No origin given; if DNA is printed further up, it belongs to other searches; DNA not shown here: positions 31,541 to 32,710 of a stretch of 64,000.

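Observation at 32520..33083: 35-bp imperfect direct repeats bracket a truncated rhuM island gene wedged between two convergent genes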

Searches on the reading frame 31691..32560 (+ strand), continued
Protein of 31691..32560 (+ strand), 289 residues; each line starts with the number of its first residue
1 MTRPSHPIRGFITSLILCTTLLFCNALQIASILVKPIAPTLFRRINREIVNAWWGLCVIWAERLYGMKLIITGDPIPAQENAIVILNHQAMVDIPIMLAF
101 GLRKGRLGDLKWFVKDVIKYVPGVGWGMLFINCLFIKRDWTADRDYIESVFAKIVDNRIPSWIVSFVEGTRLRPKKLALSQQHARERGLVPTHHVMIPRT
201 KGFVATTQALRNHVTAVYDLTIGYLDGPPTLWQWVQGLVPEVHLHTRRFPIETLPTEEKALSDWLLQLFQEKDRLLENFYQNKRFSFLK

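Call 33: search_protein_families(library=padloc, proteins=[L008:332-1516:+, L009:2-907:+, L009:921-1373:+, L010:2-328:+, L011:2-442:+, P0249], max_evalue=0.01)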
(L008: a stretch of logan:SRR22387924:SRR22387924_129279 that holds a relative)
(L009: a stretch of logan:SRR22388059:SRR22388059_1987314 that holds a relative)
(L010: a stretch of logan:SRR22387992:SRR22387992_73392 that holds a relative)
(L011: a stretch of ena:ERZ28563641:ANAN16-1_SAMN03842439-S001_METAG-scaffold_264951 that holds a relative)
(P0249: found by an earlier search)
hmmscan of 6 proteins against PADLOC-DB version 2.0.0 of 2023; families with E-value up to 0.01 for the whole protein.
L008:332-1516:+ (394 aa): 0 families

L009:2-907:+ (301 aa): 8 families
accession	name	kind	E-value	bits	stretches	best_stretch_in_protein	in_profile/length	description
PDLC03657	mREase_IV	-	1.5e-86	288.6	1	3-299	1-315/317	Type IV methyl-directed restriction enzyme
PDLC04796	PDC-S02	-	4.6e-26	89.7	1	133-300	218-381/390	-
PDLC04819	PDC-S02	-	1.7e-21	74.8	1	126-278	167-309/334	-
PDLC04806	PDC-S02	-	1.5e-17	61.9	1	148-277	175-302/324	-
PDLC03663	mREase_IV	-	3.5e-10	37.2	1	161-276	415-524/544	Type IV methyl-directed restriction enzyme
PDLC04815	PDC-S02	-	2.2e-08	31.8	1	190-275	231-318/346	-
PDLC03852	LmuA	-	0.0015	16.6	1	153-263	13-128/336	-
PDLC03051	REase_MTase_I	-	0.0064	11.6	1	191-263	73-144/1591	Type I restriction enzyme-methyltransferase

L009:921-1373:+ (150 aa): 0 families

L010:2-328:+ (108 aa): 3 families
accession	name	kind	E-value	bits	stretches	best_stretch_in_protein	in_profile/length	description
PDLC04990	PDC-S31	-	1.6e-18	65.4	1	17-106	174-254/259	-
PDLC04994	PDC-S31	-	9.2e-13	46.2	1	18-105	182-268/273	-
PDLC04991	PDC-S31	-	2.7e-09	35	1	17-94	121-188/208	-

L011:2-442:+ (146 aa): 0 families

P0249 (349 aa): 40 families (the best 25 are shown)
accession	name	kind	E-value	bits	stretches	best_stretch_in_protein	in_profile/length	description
PDLC04852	PDC-S05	-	6.5e-148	490.2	1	8-340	7-341/346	-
PDLC04853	PDC-S05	-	5.4e-142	470.9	1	11-338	5-329/336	-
PDLC04851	PDC-S05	-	3.8e-141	468.1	1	7-318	5-322/342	-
PDLC04843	PDC-S05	-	1.4e-127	423.4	1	11-327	5-318/330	-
PDLC04868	PDC-S05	-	1.3e-125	416.9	1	13-317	7-318/335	-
PDLC04864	PDC-S05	-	7.2e-114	377.7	1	67-337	2-272/277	-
PDLC04871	PDC-S05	-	1.3e-109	365.1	1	10-312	129-438/468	-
PDLC04870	PDC-S05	-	5e-93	308.4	1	9-212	6-209/214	-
PDLC04876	PDC-S05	-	1.7e-72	240.8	1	10-171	6-170/174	-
PDLC04858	PDC-S05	-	1.5e-53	178.3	1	11-138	4-131/138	-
PDLC04965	PDC-S23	-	9e-51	171.2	1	12-176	5-168/327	-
PDLC04872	PDC-S05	-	1.4e-50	169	1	12-138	5-134/152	-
PDLC04873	PDC-S05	-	9.1e-50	166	1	14-123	4-113/116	-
PDLC04964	PDC-S23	-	1.7e-49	166.8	1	13-175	5-166/331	-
PDLC04854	PDC-S05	-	3.8e-49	165.2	1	12-175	4-166/212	-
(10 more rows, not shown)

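Call 50: search_protein_families(library=pfam, proteins=[L035:9060-11759:+, L052:3267-3833:+, L068:9263-9859:+, L049:9206-10600:+, L058:5910-7202:+, L035:5173-7170:+, L035:7188-7904:+, L037:2934-3755:+], max_evalue=0.001)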
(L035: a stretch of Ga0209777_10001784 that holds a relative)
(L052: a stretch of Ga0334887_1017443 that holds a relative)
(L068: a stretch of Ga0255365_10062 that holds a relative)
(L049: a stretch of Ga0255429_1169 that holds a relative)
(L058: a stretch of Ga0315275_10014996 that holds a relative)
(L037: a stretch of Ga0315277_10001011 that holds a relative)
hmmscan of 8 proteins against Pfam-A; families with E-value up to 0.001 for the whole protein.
L035:9060-11759:+ (900 aa): 4 families
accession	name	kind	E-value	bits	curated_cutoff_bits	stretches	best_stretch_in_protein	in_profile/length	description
PF19778.5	RE_endonuc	-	8.2e-36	122.6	23.4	1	785-895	3-107/108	Endonuclease domain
PF04851.21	ResIII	-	2.8e-13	50.6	22.5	1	88-250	21-162/164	Type III restriction enzyme, res subunit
PF00270.35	DEAD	-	2.5e-07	31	26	1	92-249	16-159/167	DEAD/DEAH box helicase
PF02562.22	PhoH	-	0.00029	20.8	27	0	98-230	27-135/205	PhoH-like protein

L052:3267-3833:+ (189 aa): 1 family
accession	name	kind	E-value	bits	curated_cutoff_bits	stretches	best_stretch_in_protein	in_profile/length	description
PF01420.25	Methylase_S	-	2.1e-17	64.3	22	1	20-180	1-161/168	Type I restriction modification DNA specificity domain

L068:9263-9859:+ (199 aa): 7 families
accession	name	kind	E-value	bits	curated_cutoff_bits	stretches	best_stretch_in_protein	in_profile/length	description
PF19810.5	HFX_2341_N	-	5.4e-09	37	30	1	14-120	12-115/120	HFX_2341-like, N-terminal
PF13412.12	HTH_24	-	7.5e-06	25.9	21.9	1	140-183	4-48/48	Winged helix-turn-helix DNA-binding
PF01022.26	HTH_5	-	2.1e-05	24.8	22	1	140-182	3-45/47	Bacterial regulatory protein, arsR family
PF01978.25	TrmB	-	9.9e-05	22.6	25.6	1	149-186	19-56/68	Sugar-specific transcriptional regulator TrmB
PF09339.16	HTH_IclR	-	0.0001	22.5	22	1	144-183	8-49/52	IclR helix-turn-helix domain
PF09651.16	Cas_APE2256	-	0.0002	21.7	24.8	1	71-133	77-136/136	CRISPR-associated protein (Cas_APE2256)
PF24409.1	wHTH-PRTase_assc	-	0.00098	19.6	27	0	144-195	3-52/83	wHTH-PRTase associated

L049:9206-10600:+ (465 aa): 2 families
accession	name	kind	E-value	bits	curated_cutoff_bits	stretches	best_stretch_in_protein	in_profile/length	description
PF13175.12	AAA_15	-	2.8e-25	90.2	32.1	2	249-369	247-374/374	AAA ATPase domain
PF13304.12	AAA_21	-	2.4e-16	61.1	27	1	254-369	220-303/304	AAA domain, putative AbiEii toxin, Type IV TA system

L058:5910-7202:+ (431 aa): 1 family
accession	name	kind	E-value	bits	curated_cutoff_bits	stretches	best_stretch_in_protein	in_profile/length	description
PF01420.25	Methylase_S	-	1.5e-21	77.8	22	2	32-190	22-166/168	Type I restriction modification DNA specificity domain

L035:5173-7170:+ (666 aa): 1 family
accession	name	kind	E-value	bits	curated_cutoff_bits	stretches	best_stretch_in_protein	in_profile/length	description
PF01555.25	N6_N4_Mtase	-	2.8e-26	93.3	26.7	1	120-449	1-204/221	DNA methylase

L035:7188-7904:+ (239 aa): 0 families

L037:2934-3755:+ (274 aa): 0 families

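Call 73: search_protein_families(library=ncbifam, proteins=[window:31691-32560:+, P0249], max_evalue=0.001)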
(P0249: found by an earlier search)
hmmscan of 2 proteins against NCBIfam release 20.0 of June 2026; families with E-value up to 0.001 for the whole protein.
window:31691-32560:+ (289 aa): 3 families
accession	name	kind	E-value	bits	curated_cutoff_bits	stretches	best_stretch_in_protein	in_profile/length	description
NF010621.0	PRK14014.1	domain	7.5e-27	94.2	186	1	8-283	9-297/301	acetyltransferase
NF058536.1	LPAAT_acyl_YihG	equivalog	2e-25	89.6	260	1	7-278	3-288/290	1-acylglycerol-3-phosphate O-acyltransferase, YihG family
TIGR00530.1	AGP_acyltrn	subfamily_domain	3.7e-10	39.6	102.95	1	67-177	2-106/130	1-acylglycerol-3-phosphate O-acyltransferase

P0249 (349 aa): 0 families
